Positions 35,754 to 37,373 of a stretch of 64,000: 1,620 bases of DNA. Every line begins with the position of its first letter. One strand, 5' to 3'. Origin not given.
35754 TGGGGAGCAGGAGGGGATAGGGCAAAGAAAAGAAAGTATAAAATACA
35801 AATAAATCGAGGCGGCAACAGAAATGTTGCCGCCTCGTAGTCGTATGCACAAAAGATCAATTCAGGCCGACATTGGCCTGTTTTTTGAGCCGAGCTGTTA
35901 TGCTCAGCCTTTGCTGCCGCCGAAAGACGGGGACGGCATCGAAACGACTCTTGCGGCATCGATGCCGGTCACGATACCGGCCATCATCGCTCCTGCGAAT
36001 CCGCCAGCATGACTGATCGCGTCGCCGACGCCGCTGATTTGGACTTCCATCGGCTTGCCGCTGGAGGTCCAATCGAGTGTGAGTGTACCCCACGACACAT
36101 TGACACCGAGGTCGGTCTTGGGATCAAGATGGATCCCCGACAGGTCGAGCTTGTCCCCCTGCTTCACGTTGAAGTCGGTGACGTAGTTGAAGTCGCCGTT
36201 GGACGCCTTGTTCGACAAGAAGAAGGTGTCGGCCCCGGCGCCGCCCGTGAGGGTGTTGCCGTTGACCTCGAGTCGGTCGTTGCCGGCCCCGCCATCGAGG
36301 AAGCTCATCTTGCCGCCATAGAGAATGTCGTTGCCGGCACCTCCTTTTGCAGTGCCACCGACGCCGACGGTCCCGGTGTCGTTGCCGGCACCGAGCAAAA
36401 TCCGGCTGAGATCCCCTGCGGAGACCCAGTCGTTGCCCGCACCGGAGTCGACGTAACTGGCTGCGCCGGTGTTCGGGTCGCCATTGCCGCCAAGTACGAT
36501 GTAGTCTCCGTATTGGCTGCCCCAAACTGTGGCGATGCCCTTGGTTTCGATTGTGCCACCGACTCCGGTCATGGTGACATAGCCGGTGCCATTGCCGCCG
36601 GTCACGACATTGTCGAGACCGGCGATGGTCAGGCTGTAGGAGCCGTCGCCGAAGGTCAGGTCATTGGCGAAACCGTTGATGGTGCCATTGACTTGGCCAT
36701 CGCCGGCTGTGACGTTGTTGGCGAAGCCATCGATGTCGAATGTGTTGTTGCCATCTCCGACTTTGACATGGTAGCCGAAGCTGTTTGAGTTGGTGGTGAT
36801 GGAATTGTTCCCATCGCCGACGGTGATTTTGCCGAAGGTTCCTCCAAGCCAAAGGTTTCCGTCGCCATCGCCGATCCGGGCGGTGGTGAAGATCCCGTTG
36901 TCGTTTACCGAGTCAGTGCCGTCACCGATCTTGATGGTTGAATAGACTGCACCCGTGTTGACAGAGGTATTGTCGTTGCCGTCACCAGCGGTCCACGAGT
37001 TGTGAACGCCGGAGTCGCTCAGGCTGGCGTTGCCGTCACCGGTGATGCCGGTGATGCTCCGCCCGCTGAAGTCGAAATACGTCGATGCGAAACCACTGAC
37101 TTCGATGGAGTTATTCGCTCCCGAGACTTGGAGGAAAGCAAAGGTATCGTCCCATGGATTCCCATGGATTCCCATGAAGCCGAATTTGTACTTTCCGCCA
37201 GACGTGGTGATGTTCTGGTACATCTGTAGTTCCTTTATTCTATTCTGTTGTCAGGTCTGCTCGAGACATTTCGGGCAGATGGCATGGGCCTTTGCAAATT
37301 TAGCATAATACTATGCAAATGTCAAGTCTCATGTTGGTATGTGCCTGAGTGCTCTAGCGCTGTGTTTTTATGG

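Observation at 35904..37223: RTX-like calcium-binding repeat protein with a frame-shifting 10-bp tandem repeat in its first codons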

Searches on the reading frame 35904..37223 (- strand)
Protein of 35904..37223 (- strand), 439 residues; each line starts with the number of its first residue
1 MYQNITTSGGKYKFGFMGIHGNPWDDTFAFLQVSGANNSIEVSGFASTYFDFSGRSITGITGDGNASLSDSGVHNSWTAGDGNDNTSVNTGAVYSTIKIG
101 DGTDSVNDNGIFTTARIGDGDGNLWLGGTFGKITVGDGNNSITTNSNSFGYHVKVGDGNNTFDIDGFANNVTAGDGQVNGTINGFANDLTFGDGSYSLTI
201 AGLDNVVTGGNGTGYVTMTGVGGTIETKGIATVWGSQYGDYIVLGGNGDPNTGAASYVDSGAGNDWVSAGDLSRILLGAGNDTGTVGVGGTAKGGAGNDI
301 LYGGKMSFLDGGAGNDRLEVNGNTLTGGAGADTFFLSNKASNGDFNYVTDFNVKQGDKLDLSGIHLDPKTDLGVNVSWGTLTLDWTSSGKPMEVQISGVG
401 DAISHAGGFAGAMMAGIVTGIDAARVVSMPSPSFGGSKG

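Call 4: search_protein_families(library=pfam, proteins=[window:35904-37223:-], max_evalue=1)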
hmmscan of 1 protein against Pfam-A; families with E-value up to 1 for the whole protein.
window:35904-37223:- (439 aa): 1 family
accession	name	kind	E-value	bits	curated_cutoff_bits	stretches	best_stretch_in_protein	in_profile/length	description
PF00353.25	HemolysinCabind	-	0.065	13.7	23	1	293-304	10-21/36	RTX calcium-binding nonapeptide repeat (4 copies)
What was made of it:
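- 36210..36509 (-): Residues 239-338: RTX nonapeptide zone. Canonical motifs are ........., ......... and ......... at residues 294, 311 and 327. Degenerate copies are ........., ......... and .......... Pfam PF00353 scores 13.7 bits, below the cut-off of 23 (call 4).
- On RTX repeat proteins (Pfam PF00353 HemolysinCabind): The protein scores 13.7 bits against a cut-off of 23 (call 4).
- Closest known: Serralysin / PrtC / alkaline protease C-terminal RTX domain. Different: Pfam PF00353 scores below its cut-off (call 4).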

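Call 5: search_protein_families(library=ncbifam, proteins=[window:35904-37223:-], max_evalue=1)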
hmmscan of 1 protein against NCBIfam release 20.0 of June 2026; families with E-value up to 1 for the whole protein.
window:35904-37223:- (439 aa): 2 families
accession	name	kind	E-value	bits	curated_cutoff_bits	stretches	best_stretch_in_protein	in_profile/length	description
NF046115.1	Ca_rpt_SMc04171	equivalog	3.8e-05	23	625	2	309-365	462-521/574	SMc04171 family calcium-binding repeat protein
TIGR03661.1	T1SS_VCA0849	domain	0.026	15.7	17.6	1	348-364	3-19/91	type I secretion C-terminal target domain-containing protein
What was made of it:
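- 35907..36209 (-): Residues 339-439: C-cap with the ................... motif, a three-stranded sheet, two short Gly/Ala-rich helices and a disordered tail ending in a conserved KG. This is a candidate uncleaved C-terminal secretion signal. NF046115 scores 23 bits (call 5).
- On Type I secretion system substrates: Only profile positions 3-19 of 91 are matched, at residues 348-364 (call 5).
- Checked: The 'RTX' HMM evidence is below the curated cut-offs (calls 4, 5).
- Pfam, TIGR03661 and NF046115 scores are all below their cut-offs (calls 4, 5).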

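Call 8: find_homologous_proteins(query=window:35904-37223:-)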
Query window:35904-37223:- (439 aa): 19 proteins with E <= 0.001 among 8000 candidates.
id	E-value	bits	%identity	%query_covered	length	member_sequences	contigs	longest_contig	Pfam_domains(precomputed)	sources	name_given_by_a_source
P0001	9.5e-105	370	51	98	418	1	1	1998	-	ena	-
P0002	1.5e-11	62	44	18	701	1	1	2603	PF00353.26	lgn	-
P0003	6.4e-9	54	37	31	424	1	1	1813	PF00353.26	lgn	-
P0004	9.9e-8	50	42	15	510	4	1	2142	PF00353.26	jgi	jgi:Ca2+-binding RTX toxin-like protein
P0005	1.7e-7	49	32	52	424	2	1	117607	PF00353.26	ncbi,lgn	-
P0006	1.4e-6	46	27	34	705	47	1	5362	-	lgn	-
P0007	3.5e-6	45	33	16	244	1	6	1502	PF00353.26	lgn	-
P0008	6.5e-6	44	46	17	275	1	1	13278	PF00353.26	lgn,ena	-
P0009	7.4e-6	44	28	65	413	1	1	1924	PF06594.18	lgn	-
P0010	9.0e-6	43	34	53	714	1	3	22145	PF00353.26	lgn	-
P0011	1.3e-5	43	37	43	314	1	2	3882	PF00353.26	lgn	-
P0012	1.4e-5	43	51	16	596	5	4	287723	PF00353.26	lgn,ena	-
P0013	2.4e-5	42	54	17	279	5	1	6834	PF00353.26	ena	-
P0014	7.7e-5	40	37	29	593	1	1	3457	PF00353.26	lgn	-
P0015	2.3e-4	39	41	25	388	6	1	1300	PF00353.26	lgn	-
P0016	3.9e-4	38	43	22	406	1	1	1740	PF08548.18,PF00353.26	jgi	jgi:serralysin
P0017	5.2e-4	38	41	17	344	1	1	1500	PF00353.26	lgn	-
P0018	5.9e-4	37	43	18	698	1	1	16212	PF17963.8,PF17892.8,PF00353.26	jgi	jgi:Ca2+-binding RTX toxin-like protein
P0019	6.4e-4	37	38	39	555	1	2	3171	PF00353.26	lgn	-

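Call 10: find_encoding_contigs(protein=P0001, flank=5000)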
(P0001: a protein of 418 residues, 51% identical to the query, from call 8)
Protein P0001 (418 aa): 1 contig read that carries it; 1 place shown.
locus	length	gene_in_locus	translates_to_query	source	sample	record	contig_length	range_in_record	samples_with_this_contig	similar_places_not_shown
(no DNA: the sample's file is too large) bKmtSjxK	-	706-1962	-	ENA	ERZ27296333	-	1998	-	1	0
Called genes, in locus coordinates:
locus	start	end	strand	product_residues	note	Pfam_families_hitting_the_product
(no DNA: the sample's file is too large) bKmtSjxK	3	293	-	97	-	?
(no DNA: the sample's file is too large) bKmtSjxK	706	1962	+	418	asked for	-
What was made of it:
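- Tried and rejected: DNA of the closest homologue P0001 was not retrievable (call 10).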

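Call 11: find_encoding_contigs(protein=window:35904-37223:-, flank=10000)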
Protein window:35904-37223:- (439 aa): 2 contigs read that carry it; 2 places shown.
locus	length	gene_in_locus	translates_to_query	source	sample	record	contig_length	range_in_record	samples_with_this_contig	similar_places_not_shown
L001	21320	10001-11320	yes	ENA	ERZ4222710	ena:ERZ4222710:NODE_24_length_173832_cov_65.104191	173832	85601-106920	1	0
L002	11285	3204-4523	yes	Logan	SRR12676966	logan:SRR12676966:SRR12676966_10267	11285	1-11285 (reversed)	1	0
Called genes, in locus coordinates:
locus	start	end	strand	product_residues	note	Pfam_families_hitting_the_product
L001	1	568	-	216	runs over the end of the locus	-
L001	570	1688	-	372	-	PF02646:RmuC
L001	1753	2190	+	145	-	PF09424:YqeY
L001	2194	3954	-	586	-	PF02210:Laminin_G_2 (faint), PF13385:Laminin_G_3, PF17803:Cadherin_4, PF17892:Cadherin_5, PF17963:Big_9, PF05345:He_PIG (weak)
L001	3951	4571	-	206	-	PF13489:Methyltransf_23, PF08241:Methyltransf_11 (weak)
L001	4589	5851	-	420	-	-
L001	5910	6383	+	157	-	PF00535:Glycos_transf_2 (weak)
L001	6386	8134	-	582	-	PF01565:FAD_binding_4, PF02913:FAD-oxidase_C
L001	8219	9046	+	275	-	PF00528:BPD_transp_1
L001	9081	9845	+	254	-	PF00005:ABC_tran, PF13304:AAA_21 (faint)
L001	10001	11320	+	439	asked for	-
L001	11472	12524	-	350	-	PF00248:Aldo_ket_red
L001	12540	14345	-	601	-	PF00009:GTP_EFTU, PF01926:MMR_HSR1 (weak), PF22042:EF-G_D2, PF03144:GTP_EFTU_D2, PF00679:EFG_C, PF21018:BipA_C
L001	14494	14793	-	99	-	PF09650:PHA_gran_rgn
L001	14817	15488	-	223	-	PF00730:HhH-GPD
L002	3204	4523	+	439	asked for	-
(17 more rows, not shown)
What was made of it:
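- The ENA and Logan assemblies encode the identical protein (call 11).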

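Call 12: find_related_loci(query=A1, collection=genome_contigs, flank=10000)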
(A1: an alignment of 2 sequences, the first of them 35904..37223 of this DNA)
Query A1 (439 aa) in genome_contigs; peptide patterns used: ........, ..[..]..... (x = any residue, [..] = any of these).
431 stretches matched a pattern; 63 encode a relative of the query (tblastn E <= 1e-3); 63 distinct loci.
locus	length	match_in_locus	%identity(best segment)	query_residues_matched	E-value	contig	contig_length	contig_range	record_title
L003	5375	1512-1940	38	277-399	3e-10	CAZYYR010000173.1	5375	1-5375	MAG TPA_asm: uncultured Nitrosospira sp. isolate SRP344714_co1_158 genome assembly, contig: NODE_25690_length_5375_cov_2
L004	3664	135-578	36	273-421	3e-9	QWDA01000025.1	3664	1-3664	Rhodobacteraceae bacterium strain IMCC 34051 NODE_26_length_3664_cov_297.130054, whole genome shotgun sequence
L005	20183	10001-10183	52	293-371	3e-9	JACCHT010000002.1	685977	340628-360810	MAG: Candidatus Thiodubiliella endoseptemdiera isolate 455 Bathymodiolus_septemdierum_Lau_symbiont_ctg2, whole genome sh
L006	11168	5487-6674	34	62-335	4e-9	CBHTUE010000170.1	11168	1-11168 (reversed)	MAG TPA_asm: uncultured Phenylobacterium sp. isolate ERR14722429_binner123_Refined_5 genome assembly, contig: ERZ2733682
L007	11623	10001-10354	40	296-402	8e-9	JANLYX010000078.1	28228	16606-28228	MAG: Hyphomicrobium sp. isolate OTE_14_metabat.194_sub OTE_14_k141_2941777, whole genome shotgun sequence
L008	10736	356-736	42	262-387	2e-8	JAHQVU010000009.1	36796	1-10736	MAG: Micavibrio sp. isolate MAG.066 Posi_066-P7907, whole genome shotgun sequence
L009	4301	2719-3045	38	258-362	5e-8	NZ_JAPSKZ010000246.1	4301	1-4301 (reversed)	MAG: Phenylobacterium sp. isolate RH59_bin.004 NODE_12170_length_4301_cov_2.068999, whole genome shotgun sequence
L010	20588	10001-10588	36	156-359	4e-8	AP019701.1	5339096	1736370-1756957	Stella sp. ATCC 35155 DNA, complete genome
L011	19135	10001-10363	42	252-362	7e-8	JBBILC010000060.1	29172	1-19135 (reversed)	MAG: Coleofasciculaceae cyanobacterium bin_20 isolate PGF172224_bin_20 NODE_1268_length_29172_cov_6.889824, whole genome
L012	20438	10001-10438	35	195-362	9e-8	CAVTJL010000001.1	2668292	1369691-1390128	MAG: uncultured Alphaproteobacteria bacterium isolate MFD05684.bin.1.143 genome assembly, contig: contig_24372, whole ge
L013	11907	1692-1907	48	291-362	1e-7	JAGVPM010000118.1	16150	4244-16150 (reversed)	MAG: Candidatus Goldiibacteriota bacterium isolate DeMMO3_7 c_000000044646, whole genome shotgun sequence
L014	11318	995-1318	43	278-371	1e-7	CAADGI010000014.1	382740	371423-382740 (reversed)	uncultured Alphaproteobacteria bacterium isolate PRO1.fa.gz genome assembly, contig: k127_714586, whole genome shotgun s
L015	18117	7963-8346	39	261-394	3e-8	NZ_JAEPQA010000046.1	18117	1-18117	MAG: Nisaea sp. isolate HXMU1428-11 NODE_46_length_18117_cov_6.162029, whole genome shotgun sequence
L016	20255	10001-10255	44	293-371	2e-7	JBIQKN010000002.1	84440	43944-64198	MAG: Sphingomonadales bacterium isolate mag.14f NODE_390_length_84440, whole genome shotgun sequence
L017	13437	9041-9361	45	262-367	4e-7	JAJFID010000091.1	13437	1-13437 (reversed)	MAG: Rhodospirillales bacterium isolate OFTM118 OFTM118_90, whole genome shotgun sequence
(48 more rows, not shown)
